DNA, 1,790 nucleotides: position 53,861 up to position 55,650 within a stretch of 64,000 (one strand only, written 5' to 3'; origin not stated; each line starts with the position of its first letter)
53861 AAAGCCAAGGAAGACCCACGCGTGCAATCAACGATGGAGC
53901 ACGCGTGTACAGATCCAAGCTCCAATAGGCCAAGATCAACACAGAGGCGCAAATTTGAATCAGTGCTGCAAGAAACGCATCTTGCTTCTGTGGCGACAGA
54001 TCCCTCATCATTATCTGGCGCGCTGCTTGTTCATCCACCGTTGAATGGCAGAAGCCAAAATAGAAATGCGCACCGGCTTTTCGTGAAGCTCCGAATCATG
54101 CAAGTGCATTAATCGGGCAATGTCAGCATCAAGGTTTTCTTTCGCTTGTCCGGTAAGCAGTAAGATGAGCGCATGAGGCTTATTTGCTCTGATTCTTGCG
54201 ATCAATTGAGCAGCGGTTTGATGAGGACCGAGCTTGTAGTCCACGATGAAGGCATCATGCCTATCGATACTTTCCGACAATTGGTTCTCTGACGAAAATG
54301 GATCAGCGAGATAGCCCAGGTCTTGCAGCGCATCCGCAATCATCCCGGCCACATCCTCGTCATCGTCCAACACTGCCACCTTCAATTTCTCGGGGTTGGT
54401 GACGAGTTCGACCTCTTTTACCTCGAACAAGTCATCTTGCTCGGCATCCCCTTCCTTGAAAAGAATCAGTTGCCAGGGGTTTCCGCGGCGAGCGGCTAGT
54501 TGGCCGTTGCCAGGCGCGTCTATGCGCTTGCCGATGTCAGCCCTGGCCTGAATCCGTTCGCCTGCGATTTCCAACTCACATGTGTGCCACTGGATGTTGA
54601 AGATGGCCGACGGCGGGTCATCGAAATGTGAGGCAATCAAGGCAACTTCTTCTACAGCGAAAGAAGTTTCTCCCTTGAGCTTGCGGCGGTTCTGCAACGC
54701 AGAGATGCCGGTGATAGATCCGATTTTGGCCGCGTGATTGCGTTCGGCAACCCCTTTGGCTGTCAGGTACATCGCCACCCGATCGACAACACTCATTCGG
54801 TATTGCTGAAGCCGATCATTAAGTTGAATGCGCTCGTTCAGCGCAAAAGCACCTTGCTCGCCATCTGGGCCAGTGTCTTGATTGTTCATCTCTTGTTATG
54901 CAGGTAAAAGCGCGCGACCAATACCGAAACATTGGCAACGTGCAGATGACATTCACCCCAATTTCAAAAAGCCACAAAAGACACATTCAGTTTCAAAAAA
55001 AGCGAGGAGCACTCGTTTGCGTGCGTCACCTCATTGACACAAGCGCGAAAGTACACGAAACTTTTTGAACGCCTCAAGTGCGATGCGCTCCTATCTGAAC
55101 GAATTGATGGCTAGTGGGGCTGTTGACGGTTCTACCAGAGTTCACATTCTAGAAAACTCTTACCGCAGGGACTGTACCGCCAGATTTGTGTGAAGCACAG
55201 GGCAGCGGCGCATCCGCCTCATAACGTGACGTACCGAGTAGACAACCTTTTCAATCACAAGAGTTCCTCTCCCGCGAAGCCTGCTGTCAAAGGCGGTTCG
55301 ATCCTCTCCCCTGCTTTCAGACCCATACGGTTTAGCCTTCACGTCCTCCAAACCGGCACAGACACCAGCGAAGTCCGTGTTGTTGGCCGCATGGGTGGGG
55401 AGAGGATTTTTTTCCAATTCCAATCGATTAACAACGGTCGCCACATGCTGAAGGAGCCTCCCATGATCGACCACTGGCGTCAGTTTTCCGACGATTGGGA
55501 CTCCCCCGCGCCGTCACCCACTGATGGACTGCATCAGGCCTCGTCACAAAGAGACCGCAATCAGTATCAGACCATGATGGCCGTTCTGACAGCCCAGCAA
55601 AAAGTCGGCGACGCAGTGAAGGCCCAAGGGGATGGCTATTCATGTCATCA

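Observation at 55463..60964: Tightly packed eight-gene island operon mixing three unknown proteins with an exported Fe-SOD, a receiver-like protein, a c-haem DUF3365 sensor domain, a di-iron protein and a Cro-like regulator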

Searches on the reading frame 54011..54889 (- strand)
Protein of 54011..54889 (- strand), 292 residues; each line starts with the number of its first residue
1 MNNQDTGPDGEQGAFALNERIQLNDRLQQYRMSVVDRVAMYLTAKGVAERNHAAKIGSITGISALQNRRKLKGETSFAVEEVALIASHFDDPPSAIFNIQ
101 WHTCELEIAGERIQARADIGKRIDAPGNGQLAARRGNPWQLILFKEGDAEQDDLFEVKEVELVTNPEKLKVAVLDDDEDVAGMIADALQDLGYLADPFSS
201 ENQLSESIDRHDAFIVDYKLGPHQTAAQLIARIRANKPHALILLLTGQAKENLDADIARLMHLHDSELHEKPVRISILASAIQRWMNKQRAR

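Call 14: search_protein_families(library=pfam, proteins=[window:54011-54889:-], max_evalue=0.01)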
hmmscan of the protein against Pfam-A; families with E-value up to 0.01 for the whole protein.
window:54011-54889:- (292 aa): 2 families
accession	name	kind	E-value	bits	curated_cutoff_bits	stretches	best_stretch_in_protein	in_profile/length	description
PF08667.16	BetR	-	2.4e-14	54.1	21.6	1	34-162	6-146/148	BetR domain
PF00072.30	Response_reg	-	2.5e-05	24.8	30.2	1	171-281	1-109/111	Response regulator receiver domain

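Call 15: search_protein_families(library=ncbifam, proteins=[window:54011-54889:-], max_evalue=0.01)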
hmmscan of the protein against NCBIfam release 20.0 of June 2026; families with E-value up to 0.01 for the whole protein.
window:54011-54889:- (292 aa): 8 families
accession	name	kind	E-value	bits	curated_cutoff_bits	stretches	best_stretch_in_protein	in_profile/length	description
NF041832.1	near_NosP_CTERM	subfamily_domain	9e-08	31.6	400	1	162-283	245-367/370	NahK/ErcS family hybrid sensor histidine kinase/response regulator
NF051850.1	RespRegRprY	equivalog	0.00014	21.4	370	1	167-286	3-120/234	response regulator transcription factor RprY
TIGR01818.1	ntrC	equivalog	0.00028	19.8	558.6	1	171-288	1-116/463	nitrogen regulation protein NR(I)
NF010076.0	PRK13557.1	subfamily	0.0015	17.1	631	1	158-282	405-529/540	histidine kinase famiy protein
NF007928.2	PRK10643.1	equivalog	0.0018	18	330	1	169-266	1-97/216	two-component system response regulator PmrA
NF041831.1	NO_HK_NahK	exception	0.0022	16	1500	1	169-283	736-851/854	hybrid sensor histidine kinase/response regulator NahK/ErcS'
NF041734.1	resp_reg_RppA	equivalog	0.003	17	250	1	170-258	2-91/229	two-component system response regulator RppA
NF051870.1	NAssimRespRegNtrX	equivalog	0.0045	15.9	600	1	170-290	3-123/452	nitrogen assimilation response regulator NtrX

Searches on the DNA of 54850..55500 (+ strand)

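Call 91: search_rna_families(source=window, start=54850, end=55500, threshold=evalue, max_evalue=1)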
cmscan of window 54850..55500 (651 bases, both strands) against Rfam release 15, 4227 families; matches with E-value up to 1: 0.
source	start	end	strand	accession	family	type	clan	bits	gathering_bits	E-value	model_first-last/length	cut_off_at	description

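Call 100: build_rna_model(alignment_id=A11)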
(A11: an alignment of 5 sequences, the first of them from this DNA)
Model R1 built from alignment A11 (5 sequences, 153 columns); structure: RNAalifold consensus.
model positions 147; base pairs 39; branch points 2; effective number of sequences 2.59; information 0.59 bits per position. Calibrated on 0.2 Mb of random sequence (short: E-values are rough).
structure used (alignment columns):
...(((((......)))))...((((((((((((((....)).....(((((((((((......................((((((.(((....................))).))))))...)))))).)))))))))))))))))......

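Call 101: search_with_rna_model(model_id=R1, sources=[window, L009, L011, L012, L014, L015, L016, L017, L018, L019, L020, L021, L023, L024, L025, L026, L027, L028, L029, L030, L031, L032, L033, L034, L035, L036, L037, L038, L039, L040, L041, L042, L043, L044, L045], max_evalue=1)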
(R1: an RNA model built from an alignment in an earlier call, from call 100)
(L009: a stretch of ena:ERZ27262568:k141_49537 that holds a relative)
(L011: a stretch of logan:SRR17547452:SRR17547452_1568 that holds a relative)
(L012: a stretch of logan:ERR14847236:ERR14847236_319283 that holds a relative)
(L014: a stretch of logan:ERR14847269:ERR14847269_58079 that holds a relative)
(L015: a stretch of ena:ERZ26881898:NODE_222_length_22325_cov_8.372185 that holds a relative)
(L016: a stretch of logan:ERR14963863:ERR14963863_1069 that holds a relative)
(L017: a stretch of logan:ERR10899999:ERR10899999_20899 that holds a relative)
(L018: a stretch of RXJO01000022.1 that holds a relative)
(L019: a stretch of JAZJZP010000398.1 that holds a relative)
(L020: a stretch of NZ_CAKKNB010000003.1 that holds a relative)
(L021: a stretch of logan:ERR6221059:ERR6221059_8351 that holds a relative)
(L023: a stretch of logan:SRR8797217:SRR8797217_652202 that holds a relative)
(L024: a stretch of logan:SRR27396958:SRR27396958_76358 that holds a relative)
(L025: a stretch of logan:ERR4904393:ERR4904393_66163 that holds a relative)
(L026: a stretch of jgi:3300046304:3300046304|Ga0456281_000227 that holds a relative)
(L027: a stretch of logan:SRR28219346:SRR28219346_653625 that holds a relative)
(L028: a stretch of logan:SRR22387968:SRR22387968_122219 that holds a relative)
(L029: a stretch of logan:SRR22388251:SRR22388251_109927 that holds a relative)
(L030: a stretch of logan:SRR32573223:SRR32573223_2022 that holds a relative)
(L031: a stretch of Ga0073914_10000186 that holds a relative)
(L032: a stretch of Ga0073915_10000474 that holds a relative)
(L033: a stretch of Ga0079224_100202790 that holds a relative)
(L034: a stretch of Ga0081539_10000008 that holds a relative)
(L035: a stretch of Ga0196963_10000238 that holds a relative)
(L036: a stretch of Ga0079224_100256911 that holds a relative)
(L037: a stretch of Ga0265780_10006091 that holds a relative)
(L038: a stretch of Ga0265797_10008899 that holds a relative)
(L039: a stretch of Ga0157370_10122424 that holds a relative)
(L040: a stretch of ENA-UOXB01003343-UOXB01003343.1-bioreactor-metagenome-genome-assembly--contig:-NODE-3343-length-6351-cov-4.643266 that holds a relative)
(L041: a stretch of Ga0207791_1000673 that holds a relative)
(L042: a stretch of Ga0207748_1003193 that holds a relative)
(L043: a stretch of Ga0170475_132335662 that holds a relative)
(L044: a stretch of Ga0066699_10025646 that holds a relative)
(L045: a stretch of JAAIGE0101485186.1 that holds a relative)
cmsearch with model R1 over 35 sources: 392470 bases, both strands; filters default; matches with E-value up to 1: 10.
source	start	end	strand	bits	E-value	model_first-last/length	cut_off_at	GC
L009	8678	8826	+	139.3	1.4e-37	1-147/147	no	0.64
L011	4398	4546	+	139.3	1.4e-37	1-147/147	no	0.64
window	55278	55413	+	124.6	2.7e-33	1-147/147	no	0.56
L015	8676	8817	+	123.8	4.4e-33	1-147/147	no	0.64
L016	8676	8817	+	123.8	4.4e-33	1-147/147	no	0.64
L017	932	1073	+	123.8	4.4e-33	1-147/147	no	0.64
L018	8702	8843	+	123.3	6.1e-33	1-147/147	no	0.65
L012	5630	5766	+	120.8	3.3e-32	1-147/147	no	0.62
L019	1236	1377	+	105.1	1.2e-27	1-147/147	no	0.51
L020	8830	8971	+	105.1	1.2e-27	1-147/147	no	0.51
